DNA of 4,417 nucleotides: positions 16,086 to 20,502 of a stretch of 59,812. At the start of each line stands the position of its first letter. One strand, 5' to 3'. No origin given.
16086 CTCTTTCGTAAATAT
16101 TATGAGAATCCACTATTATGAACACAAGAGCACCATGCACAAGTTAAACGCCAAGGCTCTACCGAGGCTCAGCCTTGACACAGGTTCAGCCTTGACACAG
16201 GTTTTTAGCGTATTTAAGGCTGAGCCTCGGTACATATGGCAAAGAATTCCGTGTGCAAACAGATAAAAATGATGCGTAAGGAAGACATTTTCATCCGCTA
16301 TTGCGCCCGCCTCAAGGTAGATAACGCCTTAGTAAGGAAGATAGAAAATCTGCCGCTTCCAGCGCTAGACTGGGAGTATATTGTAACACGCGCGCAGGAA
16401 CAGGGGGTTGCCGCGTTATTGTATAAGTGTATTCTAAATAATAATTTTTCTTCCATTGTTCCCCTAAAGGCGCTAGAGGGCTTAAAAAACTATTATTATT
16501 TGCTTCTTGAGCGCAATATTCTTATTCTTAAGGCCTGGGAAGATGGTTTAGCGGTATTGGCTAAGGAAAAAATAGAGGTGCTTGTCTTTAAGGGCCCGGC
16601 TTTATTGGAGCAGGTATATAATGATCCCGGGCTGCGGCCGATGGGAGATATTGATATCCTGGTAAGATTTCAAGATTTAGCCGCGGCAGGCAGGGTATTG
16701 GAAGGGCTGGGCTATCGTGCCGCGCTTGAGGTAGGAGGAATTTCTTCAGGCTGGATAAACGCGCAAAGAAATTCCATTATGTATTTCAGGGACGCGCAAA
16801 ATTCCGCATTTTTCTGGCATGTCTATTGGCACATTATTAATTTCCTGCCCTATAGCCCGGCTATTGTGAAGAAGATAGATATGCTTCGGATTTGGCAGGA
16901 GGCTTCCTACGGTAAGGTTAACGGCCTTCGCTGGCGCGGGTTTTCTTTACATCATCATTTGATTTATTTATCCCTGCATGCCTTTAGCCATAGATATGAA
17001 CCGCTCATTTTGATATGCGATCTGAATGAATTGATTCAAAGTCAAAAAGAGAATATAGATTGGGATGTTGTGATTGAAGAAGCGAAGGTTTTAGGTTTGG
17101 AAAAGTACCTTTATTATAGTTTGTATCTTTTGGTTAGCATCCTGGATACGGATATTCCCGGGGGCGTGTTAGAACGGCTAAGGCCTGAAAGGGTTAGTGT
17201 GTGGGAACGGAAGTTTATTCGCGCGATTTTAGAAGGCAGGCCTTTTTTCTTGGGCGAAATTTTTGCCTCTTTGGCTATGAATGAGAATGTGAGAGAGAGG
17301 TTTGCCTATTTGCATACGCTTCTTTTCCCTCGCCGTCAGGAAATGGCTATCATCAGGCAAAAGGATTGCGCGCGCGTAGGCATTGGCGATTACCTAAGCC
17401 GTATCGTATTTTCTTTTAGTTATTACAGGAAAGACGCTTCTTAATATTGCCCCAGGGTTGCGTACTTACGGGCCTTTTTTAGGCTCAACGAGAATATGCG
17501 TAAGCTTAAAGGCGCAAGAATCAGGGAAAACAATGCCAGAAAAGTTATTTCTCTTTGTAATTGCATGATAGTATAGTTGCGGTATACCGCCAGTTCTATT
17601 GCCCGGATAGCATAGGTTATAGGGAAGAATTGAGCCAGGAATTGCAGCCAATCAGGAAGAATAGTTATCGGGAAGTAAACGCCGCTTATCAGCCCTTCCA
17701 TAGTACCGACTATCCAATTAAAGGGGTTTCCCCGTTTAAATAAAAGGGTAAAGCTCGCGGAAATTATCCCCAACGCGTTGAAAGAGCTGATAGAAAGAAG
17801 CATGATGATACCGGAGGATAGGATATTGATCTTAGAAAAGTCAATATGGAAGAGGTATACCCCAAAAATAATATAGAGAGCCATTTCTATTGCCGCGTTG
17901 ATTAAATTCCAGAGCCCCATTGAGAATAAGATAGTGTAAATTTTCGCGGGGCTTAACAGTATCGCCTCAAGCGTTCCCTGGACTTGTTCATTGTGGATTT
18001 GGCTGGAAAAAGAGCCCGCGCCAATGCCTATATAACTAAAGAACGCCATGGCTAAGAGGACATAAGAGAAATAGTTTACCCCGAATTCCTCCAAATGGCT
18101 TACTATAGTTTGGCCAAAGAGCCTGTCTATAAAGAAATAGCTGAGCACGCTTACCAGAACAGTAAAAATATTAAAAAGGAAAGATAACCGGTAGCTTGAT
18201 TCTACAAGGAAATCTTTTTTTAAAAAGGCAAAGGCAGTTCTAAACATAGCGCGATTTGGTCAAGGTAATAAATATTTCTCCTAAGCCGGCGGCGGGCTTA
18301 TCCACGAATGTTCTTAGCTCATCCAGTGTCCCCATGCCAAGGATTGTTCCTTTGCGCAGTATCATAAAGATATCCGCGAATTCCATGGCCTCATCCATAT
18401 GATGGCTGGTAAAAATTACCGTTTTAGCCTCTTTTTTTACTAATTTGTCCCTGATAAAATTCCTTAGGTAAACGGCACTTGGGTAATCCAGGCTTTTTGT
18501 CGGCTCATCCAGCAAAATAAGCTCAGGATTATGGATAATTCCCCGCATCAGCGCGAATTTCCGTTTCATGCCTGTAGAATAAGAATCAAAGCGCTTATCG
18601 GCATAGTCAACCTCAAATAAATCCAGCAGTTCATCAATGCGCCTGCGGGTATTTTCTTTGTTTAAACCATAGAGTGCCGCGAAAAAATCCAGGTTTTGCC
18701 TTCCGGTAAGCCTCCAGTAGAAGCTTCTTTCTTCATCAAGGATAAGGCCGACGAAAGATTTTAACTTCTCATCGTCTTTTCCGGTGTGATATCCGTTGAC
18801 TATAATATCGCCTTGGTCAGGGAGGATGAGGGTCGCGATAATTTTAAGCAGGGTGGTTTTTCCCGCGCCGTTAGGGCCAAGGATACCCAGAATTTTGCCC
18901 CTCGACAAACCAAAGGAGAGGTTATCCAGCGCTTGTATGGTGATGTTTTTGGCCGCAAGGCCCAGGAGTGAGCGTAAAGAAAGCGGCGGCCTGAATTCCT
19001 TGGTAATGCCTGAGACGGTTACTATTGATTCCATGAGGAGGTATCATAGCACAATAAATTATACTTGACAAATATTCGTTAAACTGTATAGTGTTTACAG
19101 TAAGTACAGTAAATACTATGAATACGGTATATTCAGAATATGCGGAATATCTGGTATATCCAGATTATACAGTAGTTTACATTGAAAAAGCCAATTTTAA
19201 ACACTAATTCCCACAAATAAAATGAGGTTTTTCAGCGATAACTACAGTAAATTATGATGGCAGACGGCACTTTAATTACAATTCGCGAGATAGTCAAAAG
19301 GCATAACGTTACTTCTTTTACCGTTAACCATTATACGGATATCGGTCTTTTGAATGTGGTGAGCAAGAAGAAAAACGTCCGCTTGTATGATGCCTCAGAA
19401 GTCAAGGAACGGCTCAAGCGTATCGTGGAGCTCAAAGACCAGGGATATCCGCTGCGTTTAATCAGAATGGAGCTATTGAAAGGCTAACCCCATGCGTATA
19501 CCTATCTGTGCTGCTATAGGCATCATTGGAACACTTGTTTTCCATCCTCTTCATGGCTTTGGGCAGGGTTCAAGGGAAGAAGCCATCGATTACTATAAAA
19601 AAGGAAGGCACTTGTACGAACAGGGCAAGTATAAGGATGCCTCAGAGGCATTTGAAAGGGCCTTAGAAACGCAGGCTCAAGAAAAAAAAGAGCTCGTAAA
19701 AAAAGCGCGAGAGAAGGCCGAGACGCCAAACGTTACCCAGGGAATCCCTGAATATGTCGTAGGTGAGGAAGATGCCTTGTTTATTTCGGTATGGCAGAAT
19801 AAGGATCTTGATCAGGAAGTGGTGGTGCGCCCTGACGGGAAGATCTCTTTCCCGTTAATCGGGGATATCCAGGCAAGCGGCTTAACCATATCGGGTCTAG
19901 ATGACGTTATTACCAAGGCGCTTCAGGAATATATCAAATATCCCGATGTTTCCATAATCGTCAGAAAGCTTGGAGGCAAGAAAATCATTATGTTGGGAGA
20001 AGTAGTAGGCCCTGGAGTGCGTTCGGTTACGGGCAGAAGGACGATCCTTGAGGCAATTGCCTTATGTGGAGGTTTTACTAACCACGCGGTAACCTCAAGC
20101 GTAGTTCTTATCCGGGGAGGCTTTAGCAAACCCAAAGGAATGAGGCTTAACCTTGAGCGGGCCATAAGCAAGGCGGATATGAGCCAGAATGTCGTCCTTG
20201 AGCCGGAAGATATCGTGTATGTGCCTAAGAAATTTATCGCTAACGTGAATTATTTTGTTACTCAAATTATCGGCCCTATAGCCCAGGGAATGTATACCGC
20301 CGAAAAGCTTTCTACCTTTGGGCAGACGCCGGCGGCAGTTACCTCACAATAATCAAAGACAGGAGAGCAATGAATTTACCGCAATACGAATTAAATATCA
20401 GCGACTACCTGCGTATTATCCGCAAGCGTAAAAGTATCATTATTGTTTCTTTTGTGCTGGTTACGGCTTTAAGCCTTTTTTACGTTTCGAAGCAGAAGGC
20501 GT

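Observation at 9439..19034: Unclassified RiPP-like cassette: 2x PqqD, 2x radical SAM, S26-GNAT fusion, HPrK-like kinase, nucleotidyltransferase, ABC-2 exporter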

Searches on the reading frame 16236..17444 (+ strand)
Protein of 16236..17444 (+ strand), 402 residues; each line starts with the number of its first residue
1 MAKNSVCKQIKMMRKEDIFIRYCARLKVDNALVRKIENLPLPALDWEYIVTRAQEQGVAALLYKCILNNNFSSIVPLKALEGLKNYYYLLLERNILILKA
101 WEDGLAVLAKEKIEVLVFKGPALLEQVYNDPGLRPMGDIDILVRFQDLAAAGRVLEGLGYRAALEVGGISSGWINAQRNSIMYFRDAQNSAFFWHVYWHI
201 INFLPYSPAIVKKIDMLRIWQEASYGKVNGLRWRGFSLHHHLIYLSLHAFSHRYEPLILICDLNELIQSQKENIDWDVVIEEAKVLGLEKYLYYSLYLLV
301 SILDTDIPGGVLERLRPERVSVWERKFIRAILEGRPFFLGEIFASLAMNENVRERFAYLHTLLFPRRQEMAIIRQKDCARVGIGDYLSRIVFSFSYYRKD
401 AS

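Call 3: search_protein_families(library=ncbifam, proteins=[window:16236-17444:+], max_evalue=0.01)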
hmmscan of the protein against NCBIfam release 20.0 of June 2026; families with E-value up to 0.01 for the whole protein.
window:16236-17444:+ (402 aa): 0 families

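Call 4: search_protein_families(library=pfam, proteins=[window:16236-17444:+], max_evalue=0.01)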
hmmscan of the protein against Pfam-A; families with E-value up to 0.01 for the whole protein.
window:16236-17444:+ (402 aa): 1 family
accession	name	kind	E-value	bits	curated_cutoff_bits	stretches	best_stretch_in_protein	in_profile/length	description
PF14907.12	NTP_transf_5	-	8.7e-45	153.7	31.2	1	43-303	2-248/249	Uncharacterised nucleotidyltransferase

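Call 78: search_solved_structures(query=window:16236-17444:+, max_evalue=1, show_alignments=1)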
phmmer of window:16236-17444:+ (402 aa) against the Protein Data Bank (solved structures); distinct sequences matched with E-value up to 1: 2.
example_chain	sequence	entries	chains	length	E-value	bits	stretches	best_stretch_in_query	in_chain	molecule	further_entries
7jz1_H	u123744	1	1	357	0.78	12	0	2-46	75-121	MGC34 heavy chain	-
7jmp_H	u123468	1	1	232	0.91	11.8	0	2-34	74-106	COVA2-39 heavy chain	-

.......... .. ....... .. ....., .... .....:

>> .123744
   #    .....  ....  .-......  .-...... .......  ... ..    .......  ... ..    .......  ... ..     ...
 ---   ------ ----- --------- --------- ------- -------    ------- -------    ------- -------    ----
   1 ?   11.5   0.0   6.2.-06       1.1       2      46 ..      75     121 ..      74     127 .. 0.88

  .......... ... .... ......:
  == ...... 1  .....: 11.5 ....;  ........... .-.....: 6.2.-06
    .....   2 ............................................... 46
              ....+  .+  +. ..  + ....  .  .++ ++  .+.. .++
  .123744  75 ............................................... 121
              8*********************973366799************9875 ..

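Call 85: search_protein_families(library=padloc, proteins=[window:16236-17444:+], max_evalue=0.001)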
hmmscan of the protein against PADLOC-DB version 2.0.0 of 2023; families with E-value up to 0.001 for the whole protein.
window:16236-17444:+ (402 aa): 0 families

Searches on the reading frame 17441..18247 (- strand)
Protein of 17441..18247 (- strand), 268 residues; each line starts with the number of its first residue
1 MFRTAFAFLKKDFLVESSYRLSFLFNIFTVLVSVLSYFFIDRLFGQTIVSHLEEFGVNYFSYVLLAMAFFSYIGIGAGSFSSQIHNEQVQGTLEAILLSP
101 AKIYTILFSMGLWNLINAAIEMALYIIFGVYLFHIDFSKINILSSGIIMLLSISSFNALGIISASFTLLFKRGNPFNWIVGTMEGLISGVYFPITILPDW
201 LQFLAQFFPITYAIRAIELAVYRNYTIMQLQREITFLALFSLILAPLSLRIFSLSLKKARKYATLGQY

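Call 3: search_protein_families(library=ncbifam, proteins=[window:17441-18247:-], max_evalue=0.01)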
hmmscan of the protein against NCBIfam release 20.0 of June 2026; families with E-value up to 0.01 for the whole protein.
window:17441-18247:- (268 aa): 7 families
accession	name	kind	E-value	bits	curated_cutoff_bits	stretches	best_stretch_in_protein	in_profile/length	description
TIGR01247.1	drrB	subfamily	1.3e-08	34.9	223.05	1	56-246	43-230/236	daunorubicin resistance ABC transporter membrane protein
NF011648.0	PRK15066.1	subfamily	9.4e-08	31.9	225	1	32-252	34-249/257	ABC transporter permease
TIGR00025.1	Mtu_efflux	paralog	3.2e-05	23.6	146.9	1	36-245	12-227/238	ABC transporter efflux protein, DrrB family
NF038293.1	permease_SagH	equivalog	0.0012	17.7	450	1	54-224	174-340/370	SagH family ABC transporter permease subunit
TIGR03062.1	pip_yhgE_Cterm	subfamily_domain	0.0038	16.9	102.2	1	125-251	79-202/208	YhgE/Pip family protein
TIGR01291.1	nodJ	subfamily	0.0057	16.2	206.65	1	88-254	86-249/253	ABC-2 type transporter, NodJ family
TIGR01248.1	drrC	subfamily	0.0087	16.2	165.65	0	114-218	42-146/152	daunorubicin resistance protein C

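Call 4: search_protein_families(library=pfam, proteins=[window:17441-18247:-], max_evalue=0.01)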
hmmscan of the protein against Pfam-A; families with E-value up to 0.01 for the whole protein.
window:17441-18247:- (268 aa): 2 families
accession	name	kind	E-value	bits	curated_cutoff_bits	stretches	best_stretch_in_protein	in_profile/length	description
PF01061.29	ABC2_membrane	-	1.3e-11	44.9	26.9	1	9-217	7-206/211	ABC-2 type transporter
PF12698.13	ABC2_membrane_3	-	2.7e-11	43.6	31.6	1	57-249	158-346/347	ABC-2 family transporter protein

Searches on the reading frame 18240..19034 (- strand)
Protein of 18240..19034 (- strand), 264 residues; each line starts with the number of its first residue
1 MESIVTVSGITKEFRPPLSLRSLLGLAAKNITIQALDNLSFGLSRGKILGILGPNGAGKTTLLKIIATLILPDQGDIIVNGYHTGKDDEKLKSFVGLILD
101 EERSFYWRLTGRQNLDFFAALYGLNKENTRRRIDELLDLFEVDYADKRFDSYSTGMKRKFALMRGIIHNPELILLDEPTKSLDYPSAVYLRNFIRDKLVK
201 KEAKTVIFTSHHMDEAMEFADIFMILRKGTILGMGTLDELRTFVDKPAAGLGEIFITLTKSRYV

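Call 7: search_protein_families(library=ncbifam, proteins=[window:18240-19034:-], max_evalue=0.00001)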
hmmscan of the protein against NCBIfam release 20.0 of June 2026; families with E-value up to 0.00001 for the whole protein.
window:18240-19034:- (264 aa): 181 families (the best 25 are shown)
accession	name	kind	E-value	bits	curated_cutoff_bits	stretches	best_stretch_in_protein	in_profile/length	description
TIGR01188.1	drrA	subfamily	1e-60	205.6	312.45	1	33-246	6-217/302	daunorubicin resistance ABC transporter, ATP-binding protein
TIGR03864.1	PQQ_ABC_ATP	hypoth_equivalog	2.2e-43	148.4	302.25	1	33-259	14-236/236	ABC transporter, ATP-binding subunit, PQQ-dependent alcohol dehydrogenase system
TIGR03522.1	GldA_ABC_ATP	equivalog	1.6e-42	146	402.6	1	32-243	14-222/301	gliding motility-associated ABC transporter ATP-binding subunit GldA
NF033858.1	ABC2_perm_RbbA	equivalog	3.9e-36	124.3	1050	1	32-258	278-500/909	ribosome-associated ATPase/putative transporter RbbA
TIGR00968.1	3a0106s01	subfamily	1.5e-35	122.9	342.75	1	32-249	12-224/237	sulfate ABC transporter ATP-binding protein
TIGR04521.1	ECF_ATPase_2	equivalog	2.5e-34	118.7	330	1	30-240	15-232/279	energy-coupling factor transporter ATPase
TIGR01186.1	proV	subfamily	3.2e-34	118.6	326.6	1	34-241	7-218/363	betaine/proline/choline family ABC transporter ATP-binding protein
TIGR03740.1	galliderm_ABC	subfamily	5e-34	117.9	309.75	1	34-232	14-203/223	lantibiotic protection ABC transporter ATP-binding subunit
TIGR03265.1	PhnT2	equivalog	2.8e-33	115.6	457.7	1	32-240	16-222/353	putative 2-aminoethylphosphonate ABC transporter ATP-binding protein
NF010060.0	PRK13537.1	equivalog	5.5e-33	114.2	521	1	35-236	30-229/314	nodulation factor ABC transporter ATP-binding protein NodI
NF010059.0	PRK13536.1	equivalog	3.1e-32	111.7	549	1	35-236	58-257/342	nodulation factor ABC transporter ATP-binding protein NodI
NF010171.0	PRK13652.1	equivalog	1.6e-31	109.4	476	1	32-240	16-225/277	cobalt transporter ATP-binding subunit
TIGR04406.1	LPS_export_lptB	equivalog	4.5e-31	108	240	1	34-241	15-223/239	LPS export ABC transporter ATP-binding protein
TIGR01288.1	nodI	equivalog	1.3e-30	106.5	424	1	36-236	20-218/303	nodulation factor ABC transporter ATP-binding protein NodI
TIGR04520.1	ECF_ATPase_1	equivalog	1.5e-29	103.3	315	1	32-240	14-223/269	energy-coupling factor transporter ATPase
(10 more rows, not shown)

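Call 85: search_protein_families(library=padloc, proteins=[window:18240-19034:-], max_evalue=0.001)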
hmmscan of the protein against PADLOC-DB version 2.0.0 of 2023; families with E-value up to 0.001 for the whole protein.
window:18240-19034:- (264 aa): 7 families
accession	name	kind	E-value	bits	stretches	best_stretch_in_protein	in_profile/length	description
PDLC04135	mad3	-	3.6e-23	80.7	2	117-228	229-339/374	mads_3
PDLC02980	AriA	-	2.1e-11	42.3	2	82-212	139-299/304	-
PDLC02914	ATPase-Toprim_I-B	-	3.1e-11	41.1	2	148-213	181-245/443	-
PDLC02335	AbiLi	-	2.5e-09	34.6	1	47-213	77-238/326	AbiLi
PDLC04140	mad8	-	5.2e-09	34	1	33-215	14-236/314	mads_8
PDLC03859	LmuB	-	2.3e-05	21.8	0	31-67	8-45/611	-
PDLC04164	AriA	-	0.00022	18.9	0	48-74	29-55/253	-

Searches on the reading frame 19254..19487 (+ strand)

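Call 7: search_protein_families(library=ncbifam, proteins=[window:19254-19487:+], max_evalue=0.00001)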
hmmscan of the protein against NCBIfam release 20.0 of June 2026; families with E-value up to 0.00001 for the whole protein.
window:19254-19487:+ (77 aa): 0 families

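Call 74: search_protein_families(library=pfam, proteins=[window:19254-19487:+], max_evalue=0.01)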
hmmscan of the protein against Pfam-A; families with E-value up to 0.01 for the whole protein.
window:19254-19487:+ (77 aa): 2 families
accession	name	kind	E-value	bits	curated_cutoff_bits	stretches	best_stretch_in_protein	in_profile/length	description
PF13411.12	MerR_1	-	1.8e-10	41.2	21.6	1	9-73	2-65/69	MerR HTH family regulatory protein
PF00376.29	MerR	-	0.0035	17.6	28.2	1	9-45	1-38/38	MerR family regulatory protein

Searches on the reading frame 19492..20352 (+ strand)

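Call 8: search_protein_families(library=ncbifam, proteins=[window:19492-20352:+], max_evalue=0.00001)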
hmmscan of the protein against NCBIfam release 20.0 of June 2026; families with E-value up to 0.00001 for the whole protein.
window:19492-20352:+ (286 aa): 4 families
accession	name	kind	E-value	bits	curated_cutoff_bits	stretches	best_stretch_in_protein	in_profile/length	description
TIGR03027.2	pepcterm_export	equivalog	9.6e-39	132.8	180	1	87-248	2-168/169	XrtA/PEP-CTERM system exopolysaccharide export protein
NF011658.0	PRK15078.1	subfamily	3.6e-23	81.9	333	1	87-247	84-252/380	polysaccharide export protein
NF041843.1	EpsY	equivalog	1.5e-22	79.9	320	1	86-244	51-210/211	exopolysaccharide export protein EpsY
TIGR03028.1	EpsE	equivalog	1.5e-21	76.8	262.65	1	87-248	1-163/239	polysaccharide export protein EpsE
